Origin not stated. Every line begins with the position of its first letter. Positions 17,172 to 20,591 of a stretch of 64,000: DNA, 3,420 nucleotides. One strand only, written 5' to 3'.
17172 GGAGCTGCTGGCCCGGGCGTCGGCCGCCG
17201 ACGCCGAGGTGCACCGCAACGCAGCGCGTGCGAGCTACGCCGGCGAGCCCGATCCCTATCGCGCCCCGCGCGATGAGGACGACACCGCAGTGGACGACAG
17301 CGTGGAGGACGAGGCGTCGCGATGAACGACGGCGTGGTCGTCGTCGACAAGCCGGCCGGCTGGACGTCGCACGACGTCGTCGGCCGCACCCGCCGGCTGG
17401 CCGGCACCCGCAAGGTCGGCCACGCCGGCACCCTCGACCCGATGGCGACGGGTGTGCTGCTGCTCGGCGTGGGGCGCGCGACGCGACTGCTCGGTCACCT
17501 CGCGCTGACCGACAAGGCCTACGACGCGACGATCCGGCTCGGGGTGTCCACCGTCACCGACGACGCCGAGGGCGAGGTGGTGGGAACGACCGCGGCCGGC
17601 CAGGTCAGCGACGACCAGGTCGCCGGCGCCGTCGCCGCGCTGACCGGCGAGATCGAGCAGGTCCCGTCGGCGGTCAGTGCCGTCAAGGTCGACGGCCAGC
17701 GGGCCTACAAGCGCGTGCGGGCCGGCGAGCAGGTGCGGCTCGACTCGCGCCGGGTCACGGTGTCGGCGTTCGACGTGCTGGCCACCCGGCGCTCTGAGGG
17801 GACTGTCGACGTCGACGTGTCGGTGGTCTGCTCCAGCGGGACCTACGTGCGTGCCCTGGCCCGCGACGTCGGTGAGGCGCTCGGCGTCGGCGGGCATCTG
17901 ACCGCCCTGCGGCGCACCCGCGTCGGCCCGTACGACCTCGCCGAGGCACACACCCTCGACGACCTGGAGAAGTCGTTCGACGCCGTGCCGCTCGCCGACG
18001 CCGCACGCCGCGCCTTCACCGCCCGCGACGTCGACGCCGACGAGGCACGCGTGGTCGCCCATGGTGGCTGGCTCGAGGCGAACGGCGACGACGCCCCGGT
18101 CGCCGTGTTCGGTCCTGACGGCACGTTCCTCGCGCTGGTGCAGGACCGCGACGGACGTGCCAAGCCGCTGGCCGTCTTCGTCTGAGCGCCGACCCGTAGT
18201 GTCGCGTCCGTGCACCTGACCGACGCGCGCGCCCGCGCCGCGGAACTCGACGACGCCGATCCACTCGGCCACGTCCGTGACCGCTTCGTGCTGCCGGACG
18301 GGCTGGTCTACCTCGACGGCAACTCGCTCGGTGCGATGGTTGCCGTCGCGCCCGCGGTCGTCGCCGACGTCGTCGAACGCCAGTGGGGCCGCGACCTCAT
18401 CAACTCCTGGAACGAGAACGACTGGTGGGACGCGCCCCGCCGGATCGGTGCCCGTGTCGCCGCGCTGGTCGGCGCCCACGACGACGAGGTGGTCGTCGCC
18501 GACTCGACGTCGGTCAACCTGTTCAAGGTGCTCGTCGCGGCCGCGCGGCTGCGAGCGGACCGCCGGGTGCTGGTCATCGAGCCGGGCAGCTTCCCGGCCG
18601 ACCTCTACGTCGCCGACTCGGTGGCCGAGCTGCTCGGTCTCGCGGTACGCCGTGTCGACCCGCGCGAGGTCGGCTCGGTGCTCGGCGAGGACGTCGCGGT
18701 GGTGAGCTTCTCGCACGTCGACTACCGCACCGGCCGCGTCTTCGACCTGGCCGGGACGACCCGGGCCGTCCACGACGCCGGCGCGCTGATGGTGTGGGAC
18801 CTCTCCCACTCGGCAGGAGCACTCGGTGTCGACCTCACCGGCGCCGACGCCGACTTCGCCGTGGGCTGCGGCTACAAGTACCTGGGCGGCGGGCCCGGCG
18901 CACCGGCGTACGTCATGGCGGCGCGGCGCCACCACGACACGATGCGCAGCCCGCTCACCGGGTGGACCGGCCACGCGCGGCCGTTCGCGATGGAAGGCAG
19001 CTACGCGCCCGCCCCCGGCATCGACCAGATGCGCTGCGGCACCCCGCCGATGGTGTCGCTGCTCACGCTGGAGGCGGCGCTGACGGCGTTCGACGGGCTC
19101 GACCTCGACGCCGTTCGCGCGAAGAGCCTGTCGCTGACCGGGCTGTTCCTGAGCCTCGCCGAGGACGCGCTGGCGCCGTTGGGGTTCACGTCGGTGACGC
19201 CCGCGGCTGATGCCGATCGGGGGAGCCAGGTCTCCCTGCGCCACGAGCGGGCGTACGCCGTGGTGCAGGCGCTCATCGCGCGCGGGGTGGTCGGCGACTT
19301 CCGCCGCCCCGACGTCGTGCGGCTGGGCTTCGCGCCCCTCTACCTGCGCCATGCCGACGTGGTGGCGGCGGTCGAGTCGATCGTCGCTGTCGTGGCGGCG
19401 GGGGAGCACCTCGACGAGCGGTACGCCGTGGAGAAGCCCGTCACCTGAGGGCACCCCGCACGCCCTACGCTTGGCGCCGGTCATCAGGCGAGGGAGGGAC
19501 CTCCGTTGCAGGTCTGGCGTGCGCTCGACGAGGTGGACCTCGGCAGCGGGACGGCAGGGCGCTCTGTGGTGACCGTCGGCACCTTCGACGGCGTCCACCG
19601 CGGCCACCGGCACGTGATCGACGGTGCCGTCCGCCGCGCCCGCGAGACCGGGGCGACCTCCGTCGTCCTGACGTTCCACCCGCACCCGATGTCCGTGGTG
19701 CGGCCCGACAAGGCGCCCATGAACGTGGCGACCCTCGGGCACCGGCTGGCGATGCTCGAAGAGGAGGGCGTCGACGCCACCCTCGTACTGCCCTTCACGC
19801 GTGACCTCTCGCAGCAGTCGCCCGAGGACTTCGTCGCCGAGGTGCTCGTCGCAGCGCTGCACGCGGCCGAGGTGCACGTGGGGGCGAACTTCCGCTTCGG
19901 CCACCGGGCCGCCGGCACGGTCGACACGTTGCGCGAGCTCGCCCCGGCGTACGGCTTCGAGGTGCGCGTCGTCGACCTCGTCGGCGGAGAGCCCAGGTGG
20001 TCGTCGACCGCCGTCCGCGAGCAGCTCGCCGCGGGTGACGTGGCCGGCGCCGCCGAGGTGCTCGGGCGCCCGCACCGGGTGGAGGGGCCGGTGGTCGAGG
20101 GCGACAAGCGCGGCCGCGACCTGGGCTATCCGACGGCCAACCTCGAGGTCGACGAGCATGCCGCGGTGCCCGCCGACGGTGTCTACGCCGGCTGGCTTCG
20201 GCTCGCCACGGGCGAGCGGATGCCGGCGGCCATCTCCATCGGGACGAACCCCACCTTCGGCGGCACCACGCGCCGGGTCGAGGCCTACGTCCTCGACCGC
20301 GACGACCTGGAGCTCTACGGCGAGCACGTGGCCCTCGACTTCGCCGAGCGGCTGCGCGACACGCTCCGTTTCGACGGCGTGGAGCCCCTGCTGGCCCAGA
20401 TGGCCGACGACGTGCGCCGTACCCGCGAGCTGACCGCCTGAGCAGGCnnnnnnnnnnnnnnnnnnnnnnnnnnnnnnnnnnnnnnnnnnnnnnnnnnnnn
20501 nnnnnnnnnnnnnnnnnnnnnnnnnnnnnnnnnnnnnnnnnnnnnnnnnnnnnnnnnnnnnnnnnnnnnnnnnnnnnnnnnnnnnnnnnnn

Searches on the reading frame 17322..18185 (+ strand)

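Call 5: search_protein_families(library=pfam, proteins=[window:17322-18185:+], max_evalue=0.01)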
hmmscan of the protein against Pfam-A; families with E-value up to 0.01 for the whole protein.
window:17322-18185:+ (287 aa): 4 families
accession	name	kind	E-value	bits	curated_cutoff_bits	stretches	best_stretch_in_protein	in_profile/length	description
PF01509.24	TruB_N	-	4.6e-49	167.1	27.3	1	24-176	1-149/149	TruB family pseudouridylate synthase (N terminal domain)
PF09142.17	TruB_C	-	1.4e-18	66.8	28.7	1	232-286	1-55/56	tRNA Pseudouridine synthase II, C terminal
PF16198.10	TruB_C_2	-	2.1e-14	53.9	29.3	1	177-218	1-42/66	tRNA pseudouridylate synthase B C-terminal domain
PF08068.17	DKCLD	-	0.0026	18.2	27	1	2-20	40-58/58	DKCLD (NUC011) domain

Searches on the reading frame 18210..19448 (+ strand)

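Call 5: search_protein_families(library=pfam, proteins=[window:18210-19448:+], max_evalue=0.01)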
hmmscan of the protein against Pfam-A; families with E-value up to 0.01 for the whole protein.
window:18210-19448:+ (412 aa): 2 families
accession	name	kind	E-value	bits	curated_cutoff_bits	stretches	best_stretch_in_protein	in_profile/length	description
PF22580.2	KYNU_C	-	9.2e-34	115.8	27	1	302-390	1-89/90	Kynureninase C-terminal domain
PF00266.25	Aminotran_5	-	9e-17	61.5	21.5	1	81-342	50-313/371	Aminotransferase class-V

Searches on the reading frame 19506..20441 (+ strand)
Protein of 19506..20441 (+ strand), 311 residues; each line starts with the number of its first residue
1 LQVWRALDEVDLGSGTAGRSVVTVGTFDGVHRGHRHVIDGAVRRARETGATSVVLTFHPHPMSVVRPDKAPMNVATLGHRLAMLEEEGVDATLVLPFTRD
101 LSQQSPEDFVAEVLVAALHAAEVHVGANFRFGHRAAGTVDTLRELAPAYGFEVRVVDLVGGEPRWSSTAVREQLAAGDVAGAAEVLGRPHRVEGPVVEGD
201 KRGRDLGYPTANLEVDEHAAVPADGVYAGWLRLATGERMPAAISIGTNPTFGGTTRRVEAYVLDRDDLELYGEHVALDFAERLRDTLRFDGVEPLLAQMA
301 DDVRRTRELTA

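Call 5: search_protein_families(library=pfam, proteins=[window:19506-20441:+], max_evalue=0.01)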
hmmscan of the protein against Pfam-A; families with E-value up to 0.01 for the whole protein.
window:19506-20441:+ (311 aa): 3 families
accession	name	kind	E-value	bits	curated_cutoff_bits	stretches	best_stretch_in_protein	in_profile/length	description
PF06574.18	FAD_syn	-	7.1e-48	162.8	27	1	18-160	6-148/158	FAD synthetase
PF01687.23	Flavokinase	-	4.5e-39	133.9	19.6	1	186-309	1-123/124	Riboflavin kinase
PF01467.32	CTP_transf_like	-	6e-06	26.9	21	1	22-108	1-74/133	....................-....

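Call 14: find_related_loci(query=window:19506-20441:+, collection=genome_contigs, flank=8000)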
Query window:19506-20441:+ (311 aa) in genome_contigs; peptide patterns used: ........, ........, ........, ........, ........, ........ (x = any residue, [..] = any of these).
599 stretches matched a pattern (row limit reached: there are more); 78 encode a relative of the query (tblastn E <= 1e-3); 78 distinct loci.
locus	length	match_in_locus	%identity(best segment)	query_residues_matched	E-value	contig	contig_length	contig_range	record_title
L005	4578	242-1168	77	1-311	1e-153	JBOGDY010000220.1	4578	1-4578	MAG: Actinomycetes bacterium isolate SD8021_metabat2.bin.4 NODE_1414_length_4578_cov_3.768367, whole genome shotgun sequ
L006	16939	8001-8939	69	1-311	2e-132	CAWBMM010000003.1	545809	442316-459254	MAG: uncultured Actinomycetota bacterium isolate MFD02159.bin.2.90 genome assembly, contig: contig_16672, whole genome s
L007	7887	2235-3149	71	1-309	2e-132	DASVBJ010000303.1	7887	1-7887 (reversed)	MAG TPA_asm: Actinomycetes bacterium isolate SMAG_U1976 k141_1184671, whole genome shotgun sequence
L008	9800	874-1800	68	1-311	3e-132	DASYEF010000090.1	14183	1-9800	MAG TPA_asm: Actinomycetes bacterium isolate SMAG_U4978 k141_5141268, whole genome shotgun sequence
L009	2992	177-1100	68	1-310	3e-136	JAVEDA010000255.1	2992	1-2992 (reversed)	MAG: Actinomycetota bacterium isolate BP_166 scaffold_1474146, whole genome shotgun sequence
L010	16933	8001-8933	68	1-311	2e-130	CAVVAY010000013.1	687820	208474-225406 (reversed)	MAG: uncultured Actinomycetota bacterium isolate MFD04212.bin.1.215 genome assembly, contig: contig_870, whole genome sh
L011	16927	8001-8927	70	3-310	2e-130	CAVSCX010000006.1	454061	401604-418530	MAG: uncultured Actinomycetota bacterium isolate MFD02581.bin.1.279 genome assembly, contig: contig_10395, whole genome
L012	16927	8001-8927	67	1-310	8e-130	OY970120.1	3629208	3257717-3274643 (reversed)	MAG: uncultured Actinomycetota bacterium isolate MFD01275.bin.c.22 genome assembly, chromosome: 1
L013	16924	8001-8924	68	3-310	3e-129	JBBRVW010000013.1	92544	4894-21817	MAG: Actinomycetes bacterium isolate La3_metabat2.260 La3_metabat2.260_K_2310543_L_92544_cov_33.2589, whole genome shotg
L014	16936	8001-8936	68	3-311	1e-128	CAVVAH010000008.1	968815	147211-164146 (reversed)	MAG: uncultured Actinomycetota bacterium isolate MFD04212.bin.1.292 genome assembly, contig: contig_7564, whole genome s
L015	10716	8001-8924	68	1-310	3e-128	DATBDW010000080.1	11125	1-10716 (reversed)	MAG TPA_asm: Actinomycetes bacterium isolate SMAG_U5821 k141_4965689, whole genome shotgun sequence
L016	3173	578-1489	67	1-305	6e-132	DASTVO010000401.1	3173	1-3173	MAG TPA_asm: Actinomycetes bacterium isolate SMAG_U2361 k141_1047980, whole genome shotgun sequence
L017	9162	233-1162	65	1-311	4e-126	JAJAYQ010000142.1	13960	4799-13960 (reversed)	MAG: Spirochaetaceae bacterium isolate CAN_BIN15 c_000000066222, whole genome shotgun sequence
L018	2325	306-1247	65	1-311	1e-132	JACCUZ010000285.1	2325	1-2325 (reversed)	MAG: Sporichthyaceae bacterium isolate MGR_bin113 SD2897-2912_k127_2593773, whole genome shotgun sequence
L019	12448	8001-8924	66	1-309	8e-125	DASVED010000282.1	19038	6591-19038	MAG TPA_asm: Actinomycetes bacterium isolate SMAG_U2051 k141_1696524, whole genome shotgun sequence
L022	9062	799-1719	63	3-311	8e-117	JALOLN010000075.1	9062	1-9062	MAG: Actinomycetes bacterium isolate Prado026 scaffold_7617, whole genome shotgun sequence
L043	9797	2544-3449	51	1-307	3e-85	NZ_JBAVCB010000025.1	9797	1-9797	MAG: Aeromicrobium sp. isolate MFD05648_ilm_asm_bin17 k127_56834, whole genome shotgun sequence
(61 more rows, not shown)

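Call 19: search_protein_families(library=pfam, proteins=[L005:1168-2361:+, L012:8936-10102:+, L012:10115-11134:+, L015:8943-9962:+, L006:8970-9998:+, L022:1758-3890:+, L043:3406-4404:+], max_evalue=0.001)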
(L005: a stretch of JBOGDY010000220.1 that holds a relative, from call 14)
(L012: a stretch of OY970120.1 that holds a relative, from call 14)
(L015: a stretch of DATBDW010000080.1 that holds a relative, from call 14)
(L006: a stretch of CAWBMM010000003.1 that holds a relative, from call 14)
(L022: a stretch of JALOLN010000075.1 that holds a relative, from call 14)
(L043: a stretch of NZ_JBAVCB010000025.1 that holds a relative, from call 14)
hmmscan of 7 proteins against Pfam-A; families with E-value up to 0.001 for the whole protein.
L005:1168-2361:+ (398 aa): 0 families

L012:8936-10102:+ (389 aa): 0 families

L012:10115-11134:+ (340 aa): 1 family
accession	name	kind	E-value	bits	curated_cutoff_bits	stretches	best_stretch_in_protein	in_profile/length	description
PF00248.27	Aldo_ket_red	-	4.5e-74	249.6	24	1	17-319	3-290/291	Aldo/keto reductase family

L015:8943-9962:+ (340 aa): 1 family
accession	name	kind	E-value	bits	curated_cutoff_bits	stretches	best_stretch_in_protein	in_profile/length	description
PF00248.27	Aldo_ket_red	-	2.2e-74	250.6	24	1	18-319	4-290/291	Aldo/keto reductase family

L006:8970-9998:+ (343 aa): 1 family
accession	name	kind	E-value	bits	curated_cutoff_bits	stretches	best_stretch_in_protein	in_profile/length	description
PF00248.27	Aldo_ket_red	-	2.3e-75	253.8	24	1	21-322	4-290/291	Aldo/keto reductase family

L022:1758-3890:+ (711 aa): 0 families

L043:3406-4404:+ (333 aa): 0 families
